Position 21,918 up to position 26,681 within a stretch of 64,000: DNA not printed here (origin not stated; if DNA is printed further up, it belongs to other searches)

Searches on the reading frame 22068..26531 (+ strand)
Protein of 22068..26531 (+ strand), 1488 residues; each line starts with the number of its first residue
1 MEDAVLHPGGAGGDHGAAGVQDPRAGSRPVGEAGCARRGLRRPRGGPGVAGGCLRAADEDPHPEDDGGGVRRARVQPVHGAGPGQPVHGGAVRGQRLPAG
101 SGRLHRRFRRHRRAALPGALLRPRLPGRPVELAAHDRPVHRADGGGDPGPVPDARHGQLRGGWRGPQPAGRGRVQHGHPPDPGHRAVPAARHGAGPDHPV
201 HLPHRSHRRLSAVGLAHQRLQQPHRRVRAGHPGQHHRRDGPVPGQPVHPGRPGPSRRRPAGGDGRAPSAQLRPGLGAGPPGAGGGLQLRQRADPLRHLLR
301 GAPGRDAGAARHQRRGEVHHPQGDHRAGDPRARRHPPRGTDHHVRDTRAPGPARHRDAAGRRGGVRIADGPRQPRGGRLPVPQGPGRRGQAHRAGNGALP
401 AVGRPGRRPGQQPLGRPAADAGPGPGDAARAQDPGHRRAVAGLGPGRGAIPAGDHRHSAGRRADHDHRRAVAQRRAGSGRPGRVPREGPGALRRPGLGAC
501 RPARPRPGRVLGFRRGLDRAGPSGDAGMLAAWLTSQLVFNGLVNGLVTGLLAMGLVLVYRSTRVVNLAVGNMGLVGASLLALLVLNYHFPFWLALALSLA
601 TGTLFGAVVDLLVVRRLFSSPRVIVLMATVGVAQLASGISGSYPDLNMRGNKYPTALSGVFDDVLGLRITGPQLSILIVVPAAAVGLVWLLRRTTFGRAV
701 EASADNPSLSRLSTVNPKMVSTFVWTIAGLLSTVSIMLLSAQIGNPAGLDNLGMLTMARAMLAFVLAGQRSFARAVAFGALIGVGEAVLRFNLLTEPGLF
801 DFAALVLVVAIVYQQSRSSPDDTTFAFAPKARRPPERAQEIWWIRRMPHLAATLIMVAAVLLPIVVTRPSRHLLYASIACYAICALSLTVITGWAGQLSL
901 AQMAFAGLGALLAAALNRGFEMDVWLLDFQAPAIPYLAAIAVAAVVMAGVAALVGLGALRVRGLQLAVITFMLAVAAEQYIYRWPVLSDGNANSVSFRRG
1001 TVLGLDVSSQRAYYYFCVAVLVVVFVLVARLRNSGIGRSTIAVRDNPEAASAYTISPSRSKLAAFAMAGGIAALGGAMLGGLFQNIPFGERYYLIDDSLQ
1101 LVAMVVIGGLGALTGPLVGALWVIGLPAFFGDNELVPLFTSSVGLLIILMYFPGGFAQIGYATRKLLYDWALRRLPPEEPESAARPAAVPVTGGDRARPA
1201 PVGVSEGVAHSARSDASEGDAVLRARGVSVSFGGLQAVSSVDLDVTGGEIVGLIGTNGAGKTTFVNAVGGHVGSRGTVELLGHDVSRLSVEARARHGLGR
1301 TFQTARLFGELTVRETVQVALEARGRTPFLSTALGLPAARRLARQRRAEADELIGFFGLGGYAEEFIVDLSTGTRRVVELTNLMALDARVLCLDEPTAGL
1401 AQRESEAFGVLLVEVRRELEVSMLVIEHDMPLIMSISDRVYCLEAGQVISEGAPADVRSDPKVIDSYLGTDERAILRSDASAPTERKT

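Call 8: search_protein_families(library=pfam, proteins=[window:22068-26531:+], max_evalue=0.001)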
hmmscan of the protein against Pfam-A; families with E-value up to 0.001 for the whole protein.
window:22068-26531:+ (1488 aa): 3 families
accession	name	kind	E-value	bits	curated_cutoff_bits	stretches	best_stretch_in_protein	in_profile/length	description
PF02653.21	BPD_transp_2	-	1.4e-51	175.7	26.8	2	877-1123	8-239/269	Branched-chain amino acid transport system / permease component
PF00005.33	ABC_tran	-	1.2e-22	81.4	25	1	1239-1398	2-137/137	ABC transporter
PF12399.14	BCA_ABC_TP_C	-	1.3e-09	37.9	25.5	1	1447-1472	1-26/27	Branched-chain amino acid ATP-binding cassette transporter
